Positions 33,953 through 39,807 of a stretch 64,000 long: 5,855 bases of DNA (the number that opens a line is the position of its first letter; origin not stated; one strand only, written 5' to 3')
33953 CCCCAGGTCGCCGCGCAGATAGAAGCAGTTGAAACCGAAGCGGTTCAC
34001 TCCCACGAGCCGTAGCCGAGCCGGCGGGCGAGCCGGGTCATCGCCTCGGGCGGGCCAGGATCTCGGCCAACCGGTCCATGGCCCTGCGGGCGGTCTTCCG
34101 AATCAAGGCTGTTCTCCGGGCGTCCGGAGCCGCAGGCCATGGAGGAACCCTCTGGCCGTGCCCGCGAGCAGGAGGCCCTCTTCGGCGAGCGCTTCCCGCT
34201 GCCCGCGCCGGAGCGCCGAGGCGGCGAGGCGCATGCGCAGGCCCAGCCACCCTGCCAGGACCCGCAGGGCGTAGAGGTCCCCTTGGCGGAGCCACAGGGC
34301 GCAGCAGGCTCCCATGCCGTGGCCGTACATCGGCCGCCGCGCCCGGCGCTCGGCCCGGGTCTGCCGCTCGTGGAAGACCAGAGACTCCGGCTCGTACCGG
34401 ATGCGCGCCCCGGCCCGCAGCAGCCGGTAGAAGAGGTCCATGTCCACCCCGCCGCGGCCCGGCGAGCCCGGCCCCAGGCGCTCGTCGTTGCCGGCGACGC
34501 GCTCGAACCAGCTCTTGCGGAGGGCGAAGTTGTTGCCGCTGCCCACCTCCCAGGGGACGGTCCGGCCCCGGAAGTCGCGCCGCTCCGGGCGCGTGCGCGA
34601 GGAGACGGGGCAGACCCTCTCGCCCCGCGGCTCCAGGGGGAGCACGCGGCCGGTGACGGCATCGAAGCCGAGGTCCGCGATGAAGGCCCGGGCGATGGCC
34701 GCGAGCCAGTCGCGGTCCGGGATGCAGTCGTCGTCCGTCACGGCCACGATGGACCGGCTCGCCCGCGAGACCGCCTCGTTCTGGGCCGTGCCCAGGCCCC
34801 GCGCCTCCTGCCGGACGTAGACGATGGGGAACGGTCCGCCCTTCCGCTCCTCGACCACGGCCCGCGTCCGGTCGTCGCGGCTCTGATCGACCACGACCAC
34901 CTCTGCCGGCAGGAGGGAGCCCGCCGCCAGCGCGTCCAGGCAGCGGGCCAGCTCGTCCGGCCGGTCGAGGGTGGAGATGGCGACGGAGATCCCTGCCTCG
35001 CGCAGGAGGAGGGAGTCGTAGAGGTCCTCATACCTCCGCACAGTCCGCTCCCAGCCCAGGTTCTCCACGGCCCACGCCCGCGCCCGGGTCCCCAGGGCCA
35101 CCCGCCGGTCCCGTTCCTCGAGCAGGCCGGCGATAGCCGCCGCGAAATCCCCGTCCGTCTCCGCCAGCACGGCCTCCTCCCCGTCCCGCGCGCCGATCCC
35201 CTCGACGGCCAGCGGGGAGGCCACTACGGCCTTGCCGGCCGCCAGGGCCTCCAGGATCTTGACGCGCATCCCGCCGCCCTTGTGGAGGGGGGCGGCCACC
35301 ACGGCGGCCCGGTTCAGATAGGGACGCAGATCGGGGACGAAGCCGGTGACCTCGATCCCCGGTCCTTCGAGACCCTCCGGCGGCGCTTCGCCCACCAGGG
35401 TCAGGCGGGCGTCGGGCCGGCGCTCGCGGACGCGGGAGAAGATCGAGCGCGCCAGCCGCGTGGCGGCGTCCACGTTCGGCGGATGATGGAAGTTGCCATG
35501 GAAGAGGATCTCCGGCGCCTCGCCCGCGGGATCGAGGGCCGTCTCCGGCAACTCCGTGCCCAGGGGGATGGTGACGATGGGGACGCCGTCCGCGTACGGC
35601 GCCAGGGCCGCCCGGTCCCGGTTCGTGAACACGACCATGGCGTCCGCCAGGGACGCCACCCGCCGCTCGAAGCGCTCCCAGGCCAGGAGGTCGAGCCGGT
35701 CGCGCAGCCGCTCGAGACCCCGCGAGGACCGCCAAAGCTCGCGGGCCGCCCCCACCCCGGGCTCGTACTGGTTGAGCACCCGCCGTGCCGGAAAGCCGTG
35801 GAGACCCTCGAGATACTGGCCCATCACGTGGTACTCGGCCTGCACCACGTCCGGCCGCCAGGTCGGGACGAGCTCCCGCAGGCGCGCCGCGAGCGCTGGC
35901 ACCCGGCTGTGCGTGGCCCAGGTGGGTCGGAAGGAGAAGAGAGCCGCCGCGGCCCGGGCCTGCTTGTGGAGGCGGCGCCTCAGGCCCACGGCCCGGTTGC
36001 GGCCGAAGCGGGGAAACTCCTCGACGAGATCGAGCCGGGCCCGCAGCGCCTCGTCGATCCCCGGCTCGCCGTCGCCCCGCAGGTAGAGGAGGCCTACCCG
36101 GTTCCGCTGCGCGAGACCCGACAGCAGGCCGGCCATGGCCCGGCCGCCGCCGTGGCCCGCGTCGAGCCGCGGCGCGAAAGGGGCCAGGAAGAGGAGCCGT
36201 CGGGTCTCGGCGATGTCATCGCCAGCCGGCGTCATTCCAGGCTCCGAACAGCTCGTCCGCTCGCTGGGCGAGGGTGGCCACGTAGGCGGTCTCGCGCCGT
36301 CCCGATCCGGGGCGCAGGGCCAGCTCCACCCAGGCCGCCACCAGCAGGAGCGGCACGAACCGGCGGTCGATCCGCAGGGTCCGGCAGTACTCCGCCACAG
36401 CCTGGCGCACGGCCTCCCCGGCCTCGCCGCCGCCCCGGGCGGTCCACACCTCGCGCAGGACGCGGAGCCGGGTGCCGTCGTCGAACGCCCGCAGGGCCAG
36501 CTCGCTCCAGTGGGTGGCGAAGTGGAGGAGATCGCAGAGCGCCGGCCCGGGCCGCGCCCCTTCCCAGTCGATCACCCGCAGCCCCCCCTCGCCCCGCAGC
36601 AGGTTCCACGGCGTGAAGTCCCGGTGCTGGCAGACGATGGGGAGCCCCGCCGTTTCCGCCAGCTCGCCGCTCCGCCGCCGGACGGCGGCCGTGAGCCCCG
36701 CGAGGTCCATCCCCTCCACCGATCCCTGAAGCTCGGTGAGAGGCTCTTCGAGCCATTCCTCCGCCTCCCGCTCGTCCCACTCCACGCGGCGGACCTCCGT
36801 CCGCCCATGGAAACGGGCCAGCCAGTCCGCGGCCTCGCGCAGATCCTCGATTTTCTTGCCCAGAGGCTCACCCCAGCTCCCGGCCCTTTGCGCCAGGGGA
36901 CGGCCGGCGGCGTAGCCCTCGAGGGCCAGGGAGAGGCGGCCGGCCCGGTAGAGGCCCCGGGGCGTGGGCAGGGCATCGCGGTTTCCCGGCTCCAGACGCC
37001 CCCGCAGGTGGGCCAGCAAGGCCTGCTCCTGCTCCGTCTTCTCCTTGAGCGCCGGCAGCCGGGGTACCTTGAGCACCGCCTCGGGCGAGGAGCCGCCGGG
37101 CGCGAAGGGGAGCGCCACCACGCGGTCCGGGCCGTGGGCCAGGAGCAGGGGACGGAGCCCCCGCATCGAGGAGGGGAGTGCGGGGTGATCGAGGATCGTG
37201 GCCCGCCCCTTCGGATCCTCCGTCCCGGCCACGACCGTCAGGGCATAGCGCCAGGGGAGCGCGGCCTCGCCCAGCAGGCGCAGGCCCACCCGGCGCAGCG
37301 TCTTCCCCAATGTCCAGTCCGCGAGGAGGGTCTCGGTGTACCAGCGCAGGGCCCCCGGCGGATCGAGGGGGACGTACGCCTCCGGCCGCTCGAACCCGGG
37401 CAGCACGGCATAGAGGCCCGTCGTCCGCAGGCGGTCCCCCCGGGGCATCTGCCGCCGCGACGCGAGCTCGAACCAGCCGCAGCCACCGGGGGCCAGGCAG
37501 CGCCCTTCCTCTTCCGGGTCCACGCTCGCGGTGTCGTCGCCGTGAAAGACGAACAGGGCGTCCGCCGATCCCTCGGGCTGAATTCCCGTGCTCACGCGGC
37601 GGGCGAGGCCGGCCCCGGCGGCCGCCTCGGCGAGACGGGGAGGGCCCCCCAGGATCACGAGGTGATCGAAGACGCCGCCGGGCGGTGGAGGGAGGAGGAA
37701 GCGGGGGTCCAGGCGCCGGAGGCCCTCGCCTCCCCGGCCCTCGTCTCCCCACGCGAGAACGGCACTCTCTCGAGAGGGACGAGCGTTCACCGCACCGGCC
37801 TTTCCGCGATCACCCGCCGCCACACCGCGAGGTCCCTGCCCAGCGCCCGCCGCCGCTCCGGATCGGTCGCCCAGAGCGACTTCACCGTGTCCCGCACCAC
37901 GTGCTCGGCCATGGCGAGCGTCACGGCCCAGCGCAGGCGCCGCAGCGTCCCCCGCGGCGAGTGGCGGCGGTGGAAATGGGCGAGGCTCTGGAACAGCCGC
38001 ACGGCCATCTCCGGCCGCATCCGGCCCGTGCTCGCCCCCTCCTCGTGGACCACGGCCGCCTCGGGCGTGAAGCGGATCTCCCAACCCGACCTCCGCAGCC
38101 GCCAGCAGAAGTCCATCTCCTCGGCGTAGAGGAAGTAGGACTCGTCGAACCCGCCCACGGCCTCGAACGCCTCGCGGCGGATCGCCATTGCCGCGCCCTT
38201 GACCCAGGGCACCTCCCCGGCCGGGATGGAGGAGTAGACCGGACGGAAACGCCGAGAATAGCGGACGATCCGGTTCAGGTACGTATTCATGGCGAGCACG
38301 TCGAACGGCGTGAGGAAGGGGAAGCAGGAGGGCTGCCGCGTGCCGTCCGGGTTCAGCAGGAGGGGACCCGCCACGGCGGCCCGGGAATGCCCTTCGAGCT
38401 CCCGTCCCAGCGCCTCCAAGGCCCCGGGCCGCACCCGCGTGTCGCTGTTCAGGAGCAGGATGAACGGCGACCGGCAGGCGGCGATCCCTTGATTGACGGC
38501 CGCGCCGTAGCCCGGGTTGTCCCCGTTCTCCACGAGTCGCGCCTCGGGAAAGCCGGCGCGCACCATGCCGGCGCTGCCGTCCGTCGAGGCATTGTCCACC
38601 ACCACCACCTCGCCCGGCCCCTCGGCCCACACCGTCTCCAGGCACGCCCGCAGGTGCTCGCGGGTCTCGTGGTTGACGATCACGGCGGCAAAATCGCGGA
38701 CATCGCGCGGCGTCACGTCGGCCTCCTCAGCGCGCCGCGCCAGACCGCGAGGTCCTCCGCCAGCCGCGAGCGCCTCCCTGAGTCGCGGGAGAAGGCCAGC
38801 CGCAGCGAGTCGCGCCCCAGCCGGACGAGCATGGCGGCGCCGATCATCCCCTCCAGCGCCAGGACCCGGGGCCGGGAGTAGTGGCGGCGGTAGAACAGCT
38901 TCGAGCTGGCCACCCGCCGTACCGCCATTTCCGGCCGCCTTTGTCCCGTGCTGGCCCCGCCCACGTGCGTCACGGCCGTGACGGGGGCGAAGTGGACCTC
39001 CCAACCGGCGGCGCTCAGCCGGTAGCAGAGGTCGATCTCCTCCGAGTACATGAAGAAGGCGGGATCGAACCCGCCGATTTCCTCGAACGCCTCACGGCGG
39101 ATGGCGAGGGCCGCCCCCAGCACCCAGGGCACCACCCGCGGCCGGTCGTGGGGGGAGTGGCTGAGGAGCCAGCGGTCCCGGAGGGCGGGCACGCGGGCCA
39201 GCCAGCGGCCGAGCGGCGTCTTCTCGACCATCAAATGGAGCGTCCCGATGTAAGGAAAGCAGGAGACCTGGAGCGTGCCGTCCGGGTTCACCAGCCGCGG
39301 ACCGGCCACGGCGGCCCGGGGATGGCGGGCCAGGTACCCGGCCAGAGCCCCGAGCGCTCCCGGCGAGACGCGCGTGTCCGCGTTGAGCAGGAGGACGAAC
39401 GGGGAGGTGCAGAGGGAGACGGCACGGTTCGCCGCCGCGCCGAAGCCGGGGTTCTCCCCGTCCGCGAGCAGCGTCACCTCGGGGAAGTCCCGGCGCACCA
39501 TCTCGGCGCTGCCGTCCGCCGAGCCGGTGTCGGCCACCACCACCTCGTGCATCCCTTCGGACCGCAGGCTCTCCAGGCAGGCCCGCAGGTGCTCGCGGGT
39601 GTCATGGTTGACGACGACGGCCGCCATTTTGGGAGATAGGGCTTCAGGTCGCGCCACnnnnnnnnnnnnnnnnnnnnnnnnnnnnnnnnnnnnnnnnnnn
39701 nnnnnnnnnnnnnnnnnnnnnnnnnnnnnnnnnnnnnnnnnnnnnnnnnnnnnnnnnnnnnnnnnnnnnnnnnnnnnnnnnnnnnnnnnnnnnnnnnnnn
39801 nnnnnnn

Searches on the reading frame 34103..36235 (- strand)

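Call 6: search_protein_families(library=pfam, proteins=[window:34103-36235:-], max_evalue=0.001)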
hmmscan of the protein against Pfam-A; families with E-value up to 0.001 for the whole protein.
window:34103-36235:- (710 aa): 8 families
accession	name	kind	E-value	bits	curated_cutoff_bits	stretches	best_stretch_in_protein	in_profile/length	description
PF13692.12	Glyco_trans_1_4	-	4.7e-24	85.7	27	1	241-373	2-141/142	Glycosyl transferases group 1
PF00535.33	Glycos_transf_2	-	3.1e-19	69.9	23.3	1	417-579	1-166/168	Glycosyl transferase family 2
PF13641.12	Glyco_tranf_2_3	-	1.2e-14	55.3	27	1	416-631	3-220/230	Glycosyltransferase like family 2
PF00534.26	Glycos_transf_1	-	3.1e-09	37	26.4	1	239-388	14-172/172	Glycosyl transferases group 1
PF13524.12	Glyco_trans_1_2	-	8.2e-09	36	25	1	264-401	4-141/144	Glycosyl transferase-like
PF10111.15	Glyco_tranf_2_2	-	2.3e-06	27.8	27.3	0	566-625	164-219/276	Glycosyltransferase like family 2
PF13632.12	Glyco_trans_2_3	-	0.00022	21.5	27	1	497-671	2-175/198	Glycosyl transferase family group 2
PF13439.12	Glyco_transf_4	-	0.00064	20.2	28.5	0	29-227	3-166/170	Glycosyltransferase Family 4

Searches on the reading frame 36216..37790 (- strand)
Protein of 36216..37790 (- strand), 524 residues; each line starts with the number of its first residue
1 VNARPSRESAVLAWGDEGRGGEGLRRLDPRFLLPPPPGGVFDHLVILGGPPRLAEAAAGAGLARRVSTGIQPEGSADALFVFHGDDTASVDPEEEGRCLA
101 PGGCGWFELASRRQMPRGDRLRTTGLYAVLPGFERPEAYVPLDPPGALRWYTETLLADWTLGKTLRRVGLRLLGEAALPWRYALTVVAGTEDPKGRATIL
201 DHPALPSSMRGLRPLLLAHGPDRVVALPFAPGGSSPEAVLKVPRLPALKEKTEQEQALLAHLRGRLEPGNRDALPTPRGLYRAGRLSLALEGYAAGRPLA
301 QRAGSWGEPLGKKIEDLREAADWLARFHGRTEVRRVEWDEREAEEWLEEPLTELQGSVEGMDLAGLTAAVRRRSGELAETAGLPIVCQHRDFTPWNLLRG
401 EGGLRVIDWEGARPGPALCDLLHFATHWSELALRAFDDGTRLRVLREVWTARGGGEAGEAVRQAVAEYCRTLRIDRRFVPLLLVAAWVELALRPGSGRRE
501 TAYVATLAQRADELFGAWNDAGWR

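Call 3: search_protein_families(library=pfam, proteins=[window:36216-37790:-], max_evalue=0.01)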
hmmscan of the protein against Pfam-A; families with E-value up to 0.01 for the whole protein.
window:36216-37790:- (524 aa): 1 family
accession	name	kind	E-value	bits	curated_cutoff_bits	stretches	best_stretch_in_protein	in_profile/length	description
PF01636.29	APH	-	2.2e-17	64.1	23.2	1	236-439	21-224/239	Phosphotransferase enzyme family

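Call 21: search_solved_structures(query=window:36216-37790:-, max_evalue=1)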
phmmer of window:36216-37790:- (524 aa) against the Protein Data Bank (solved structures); distinct sequences matched with E-value up to 1: 4.
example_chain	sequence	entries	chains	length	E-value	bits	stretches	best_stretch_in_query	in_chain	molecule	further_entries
1xcg_A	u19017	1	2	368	0.8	11.4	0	411-472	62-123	Rho guanine nucleotide exchange factor 11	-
5jhg_A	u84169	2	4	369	0.81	11.4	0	411-472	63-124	Rho guanine nucleotide exchange factor 11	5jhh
3kz1_A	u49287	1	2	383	0.85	11.4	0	411-472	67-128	Rho guanine nucleotide exchange factor 11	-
3t06_A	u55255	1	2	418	0.96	11.2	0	410-472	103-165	Rho guanine nucleotide exchange factor 11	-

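Call 32: search_protein_families(library=ncbifam, proteins=[window:36216-37790:-], max_evalue=0.001)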
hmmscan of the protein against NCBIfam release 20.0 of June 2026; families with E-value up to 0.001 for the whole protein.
window:36216-37790:- (524 aa): 1 family
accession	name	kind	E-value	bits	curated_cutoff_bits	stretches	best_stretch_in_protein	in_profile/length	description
TIGR02721.1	ycfN_thiK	equivalog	0.00033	19.9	299.45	1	378-416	139-177/256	thiamine kinase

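Call 57: search_protein_representatives(protein=window:36216-37790:-)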
Query: 524 residues. Proteins with E-value up to 0.001 (for the whole library): 1008; up to 1e-10: 439; up to 1e-30: 276. The best 150 are listed.
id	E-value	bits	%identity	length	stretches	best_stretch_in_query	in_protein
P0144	1.8e-180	617.7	67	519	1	22-516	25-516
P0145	2.4e-104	366.4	47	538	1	24-494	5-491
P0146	4.9e-92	325.8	42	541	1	23-506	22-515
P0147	6.2e-87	308.9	43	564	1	20-508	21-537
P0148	2.8e-85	303.5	41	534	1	23-495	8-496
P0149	5.6e-85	302.5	45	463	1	72-517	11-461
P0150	1.7e-83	297.5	48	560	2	24-498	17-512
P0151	3.1e-82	293.4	41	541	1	22-498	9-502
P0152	6.1e-82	292.4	46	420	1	129-518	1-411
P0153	1.3e-81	291.4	49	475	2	120-521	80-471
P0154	2.3e-81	290.6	46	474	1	28-518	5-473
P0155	3.2e-81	290.1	42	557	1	24-495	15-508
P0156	6.8e-81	289.0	44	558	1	21-516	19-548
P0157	6.2e-79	282.5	40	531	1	23-500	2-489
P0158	8.5e-79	282.1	42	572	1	24-502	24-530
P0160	1.3e-77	278.1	42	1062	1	24-494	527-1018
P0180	3.2e-70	253.8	40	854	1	18-505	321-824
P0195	1.8e-66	241.4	53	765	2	213-513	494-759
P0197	2.4e-66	241.0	38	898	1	21-493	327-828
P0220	5.1e-61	223.4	41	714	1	27-494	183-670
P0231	1.9e-59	218.2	37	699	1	19-494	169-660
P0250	3.3e-56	207.5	36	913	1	20-495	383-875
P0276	1.4e-52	195.5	39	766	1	23-479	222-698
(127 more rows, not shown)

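Call 59: search_protein_families(library=pfam, proteins=[P0160, P0180, P0197, P0250, P0220, P0276, P0195, P0231], max_evalue=0.001)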
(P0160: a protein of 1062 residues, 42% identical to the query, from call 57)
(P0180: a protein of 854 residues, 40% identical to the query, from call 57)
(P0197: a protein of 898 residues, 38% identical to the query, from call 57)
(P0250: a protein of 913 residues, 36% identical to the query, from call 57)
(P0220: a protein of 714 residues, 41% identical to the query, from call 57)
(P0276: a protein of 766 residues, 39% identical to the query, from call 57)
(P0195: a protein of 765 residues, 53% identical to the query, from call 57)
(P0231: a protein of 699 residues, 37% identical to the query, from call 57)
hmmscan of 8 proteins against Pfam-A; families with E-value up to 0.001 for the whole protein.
P0160 (1062 aa): 3 families
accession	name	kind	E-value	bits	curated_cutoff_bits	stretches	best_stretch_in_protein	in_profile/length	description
PF13440.11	Polysacc_synt_3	-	6.7e-68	229.5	23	1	52-348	2-293/293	Polysaccharide biosynthesis protein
PF01943.22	Polysacc_synt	-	2.3e-30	106.4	28.2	1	48-299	22-274/274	Polysaccharide biosynthesis protein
PF01636.29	APH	-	6.2e-05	23.3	23.2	1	816-954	76-215/239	Phosphotransferase enzyme family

P0180 (854 aa): 5 families
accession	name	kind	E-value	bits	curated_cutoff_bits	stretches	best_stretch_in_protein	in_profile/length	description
PF13641.12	Glyco_tranf_2_3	-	1.1e-20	75.1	27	1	4-251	3-223/230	Glycosyltransferase like family 2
PF00535.33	Glycos_transf_2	-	3.4e-20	73.1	23.3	1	6-119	2-120/168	Glycosyl transferase family 2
PF01636.29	APH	-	3.3e-12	47.1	23.2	1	555-763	22-230/239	Phosphotransferase enzyme family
PF13632.12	Glyco_trans_2_3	-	4.6e-09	36.8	27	1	166-268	68-174/198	Glycosyl transferase family group 2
PF13506.12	Glyco_transf_21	-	0.00069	19.6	21.7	0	70-227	23-158/174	Glycosyl transferase family 21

P0197 (898 aa): 6 families
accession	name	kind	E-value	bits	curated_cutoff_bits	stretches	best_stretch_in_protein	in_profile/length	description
PF00535.33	Glycos_transf_2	-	9.6e-22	78.1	23.3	1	6-128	2-129/168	Glycosyl transferase family 2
PF13641.12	Glyco_tranf_2_3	-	3.2e-19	70.3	27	1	4-233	3-221/230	Glycosyltransferase like family 2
PF13632.12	Glyco_trans_2_3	-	7.9e-12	45.8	27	1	80-253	1-142/198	Glycosyl transferase family group 2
PF10111.15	Glyco_tranf_2_2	-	1.4e-07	31.7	27.3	1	6-208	4-201/276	Glycosyltransferase like family 2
PF01636.29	APH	-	3e-06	27.6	23.2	1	565-764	22-215/239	Phosphotransferase enzyme family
PF13506.12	Glyco_transf_21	-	8.7e-06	25.7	21.7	0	71-111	24-63/174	Glycosyl transferase family 21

P0250 (913 aa): 5 families
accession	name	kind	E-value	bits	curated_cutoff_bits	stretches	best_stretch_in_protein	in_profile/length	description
PF13692.12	Glyco_trans_1_4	-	1.8e-27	96.8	27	1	192-325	3-140/142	Glycosyl transferases group 1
PF01636.29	APH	-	1.7e-15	57.9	23.2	1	615-810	21-216/239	Phosphotransferase enzyme family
PF00534.26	Glycos_transf_1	-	1.1e-11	45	26.4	1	189-341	14-172/172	Glycosyl transferases group 1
PF13524.12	Glyco_trans_1_2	-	1.4e-11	45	25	1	220-354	9-141/144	Glycosyl transferase-like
PF13439.12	Glyco_transf_4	-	0.00014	22.4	28.5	1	62-162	58-150/170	Glycosyltransferase Family 4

P0220 (714 aa): 1 family
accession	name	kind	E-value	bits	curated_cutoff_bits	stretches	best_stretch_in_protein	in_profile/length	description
PF01636.29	APH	-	5.1e-14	53.1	23.2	1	414-621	24-230/239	Phosphotransferase enzyme family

P0276 (766 aa): 2 families
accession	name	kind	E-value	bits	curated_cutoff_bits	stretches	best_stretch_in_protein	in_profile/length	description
PF13191.12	AAA_16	-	8.5e-06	26.8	32.6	1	5-104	12-127/167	AAA ATPase domain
PF13521.12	AAA_28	-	0.00018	22.2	27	0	20-196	2-158/164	AAA domain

P0195 (765 aa): 7 families
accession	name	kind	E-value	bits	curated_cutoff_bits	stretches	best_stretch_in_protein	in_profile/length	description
PF00535.33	Glycos_transf_2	-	7.3e-20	72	23.3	1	6-120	3-122/168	Glycosyl transferase family 2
PF13641.12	Glyco_tranf_2_3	-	5.3e-15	56.5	27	1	3-225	3-218/230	Glycosyltransferase like family 2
PF01636.29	APH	-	5.3e-14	53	23.2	1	510-690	22-220/239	Phosphotransferase enzyme family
PF13632.12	Glyco_trans_2_3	-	1.6e-07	31.7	27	1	79-239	1-129/198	Glycosyl transferase family group 2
PF12804.13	NTP_transf_3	-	3.3e-05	24.5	27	1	8-110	19-120/160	MobA-like NTP transferase domain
PF13506.12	Glyco_transf_21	-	0.00024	21.1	21.7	1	164-225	100-159/174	Glycosyl transferase family 21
PF10111.15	Glyco_tranf_2_2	-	0.00039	20.4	27.3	0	169-205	166-203/276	Glycosyltransferase like family 2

P0231 (699 aa): 4 families
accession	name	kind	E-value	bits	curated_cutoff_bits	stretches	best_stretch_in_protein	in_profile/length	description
PF13692.12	Glyco_trans_1_4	-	3.7e-21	76.3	27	1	3-115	23-141/142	Glycosyl transferases group 1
PF01636.29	APH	-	3.5e-15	56.9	23.2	1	401-595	21-215/239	Phosphotransferase enzyme family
PF00534.26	Glycos_transf_1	-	8.2e-09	35.7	26.4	1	6-130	38-172/172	Glycosyl transferases group 1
PF13524.12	Glyco_trans_1_2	-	9.4e-06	26.1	25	1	10-142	10-140/144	Glycosyl transferase-like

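Call 60: search_solved_structures(query=A4, max_evalue=1)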
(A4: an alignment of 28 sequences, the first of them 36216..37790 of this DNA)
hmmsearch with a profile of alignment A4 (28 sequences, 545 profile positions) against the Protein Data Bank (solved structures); distinct sequences matched with E-value up to 1: 12.
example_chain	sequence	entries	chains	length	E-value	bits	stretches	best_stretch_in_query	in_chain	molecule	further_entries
3csv_A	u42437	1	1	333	8.6e-05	24.3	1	324-431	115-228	Aminoglycoside phosphotransferase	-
8v3v_A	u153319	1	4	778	0.00023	22.9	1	393-431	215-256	Acyl-Coenzyme A dehydrogenase family, member 11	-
3dxp_A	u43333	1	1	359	0.0031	19.1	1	393-437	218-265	putative acyl-CoA dehydrogenase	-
8v3u_A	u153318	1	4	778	0.0083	17.7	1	393-431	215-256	Acyl-Coenzyme A dehydrogenase family, member 11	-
3w0r_A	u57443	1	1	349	0.024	16.3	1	394-435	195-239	Hygromycin-B 4-O-kinase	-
3w0m_A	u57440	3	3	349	0.029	16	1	394-435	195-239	Hygromycin-B 4-O-kinase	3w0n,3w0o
3i0o_A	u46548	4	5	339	0.24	12.9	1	341-427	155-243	Spectinomycin phosphotransferase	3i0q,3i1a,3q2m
9o56_A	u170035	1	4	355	0.28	12.7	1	392-436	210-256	Aminoglycoside phosphotransferase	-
3mes_A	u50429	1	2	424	0.4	12.2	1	383-428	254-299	Choline kinase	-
3dxq_A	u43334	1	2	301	0.41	12.2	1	382-427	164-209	choline/ethanolamine kinase family protein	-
7s3l_A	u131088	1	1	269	0.58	11.7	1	383-433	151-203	Aminoglycoside phosphotransferase family protein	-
7f4v_aL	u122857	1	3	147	0.88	11.1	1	123-154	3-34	Photosystem I reaction center subunit XI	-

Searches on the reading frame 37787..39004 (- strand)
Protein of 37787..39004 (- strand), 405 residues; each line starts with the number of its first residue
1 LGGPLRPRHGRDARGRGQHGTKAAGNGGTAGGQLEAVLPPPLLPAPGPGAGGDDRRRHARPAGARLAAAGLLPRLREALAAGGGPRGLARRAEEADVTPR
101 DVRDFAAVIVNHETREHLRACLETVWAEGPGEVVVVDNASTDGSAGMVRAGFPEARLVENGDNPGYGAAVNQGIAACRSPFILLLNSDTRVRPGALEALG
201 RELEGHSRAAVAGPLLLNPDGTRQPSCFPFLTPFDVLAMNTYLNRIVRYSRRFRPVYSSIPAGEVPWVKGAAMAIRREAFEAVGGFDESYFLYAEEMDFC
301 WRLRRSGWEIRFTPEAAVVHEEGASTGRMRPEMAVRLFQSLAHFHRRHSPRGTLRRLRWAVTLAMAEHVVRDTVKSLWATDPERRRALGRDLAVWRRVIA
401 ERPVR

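Call 7: search_protein_families(library=pfam, proteins=[window:37787-39004:-], max_evalue=0.001)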
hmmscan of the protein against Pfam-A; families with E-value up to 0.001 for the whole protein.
window:37787-39004:- (405 aa): 6 families
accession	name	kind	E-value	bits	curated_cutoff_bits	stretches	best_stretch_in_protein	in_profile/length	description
PF13641.12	Glyco_tranf_2_3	-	2.7e-17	64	27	1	105-326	3-217/230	Glycosyltransferase like family 2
PF00535.33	Glycos_transf_2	-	1.2e-16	61.5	23.3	1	108-280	3-164/168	Glycosyl transferase family 2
PF13632.12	Glyco_trans_2_3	-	1.6e-14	54.6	27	1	181-378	1-159/198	Glycosyl transferase family group 2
PF13506.12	Glyco_transf_21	-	1.1e-07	31.9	21.7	1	162-322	11-156/174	Glycosyl transferase family 21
PF10111.15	Glyco_tranf_2_2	-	9.9e-05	22.4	27.3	0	270-305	165-201/276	Glycosyltransferase like family 2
PF02709.20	Glyco_transf_7C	-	0.00026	21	23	1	270-315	21-67/78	N-terminal domain of galactosyltransferase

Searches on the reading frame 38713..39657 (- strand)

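Call 7: search_protein_families(library=pfam, proteins=[window:38713-39657:-], max_evalue=0.001)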
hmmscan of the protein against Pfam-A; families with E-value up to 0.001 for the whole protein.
window:38713-39657:- (314 aa): 6 families
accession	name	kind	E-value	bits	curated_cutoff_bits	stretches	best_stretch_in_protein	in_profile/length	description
PF13641.12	Glyco_tranf_2_3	-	3.3e-19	70.3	27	1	9-239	1-219/230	Glycosyltransferase like family 2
PF00535.33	Glycos_transf_2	-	2.3e-17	63.9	23.3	1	14-128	3-122/168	Glycosyl transferase family 2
PF13632.12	Glyco_trans_2_3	-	3.6e-12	47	27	1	87-237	1-128/198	Glycosyl transferase family group 2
PF10111.15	Glyco_tranf_2_2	-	1.5e-05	25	27.3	0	183-225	167-210/276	Glycosyltransferase like family 2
PF13506.12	Glyco_transf_21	-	6.9e-05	22.8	21.7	0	179-234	102-157/174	Glycosyl transferase family 21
PF02709.20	Glyco_transf_7C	-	8.2e-05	22.6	23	1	179-226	19-67/78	N-terminal domain of galactosyltransferase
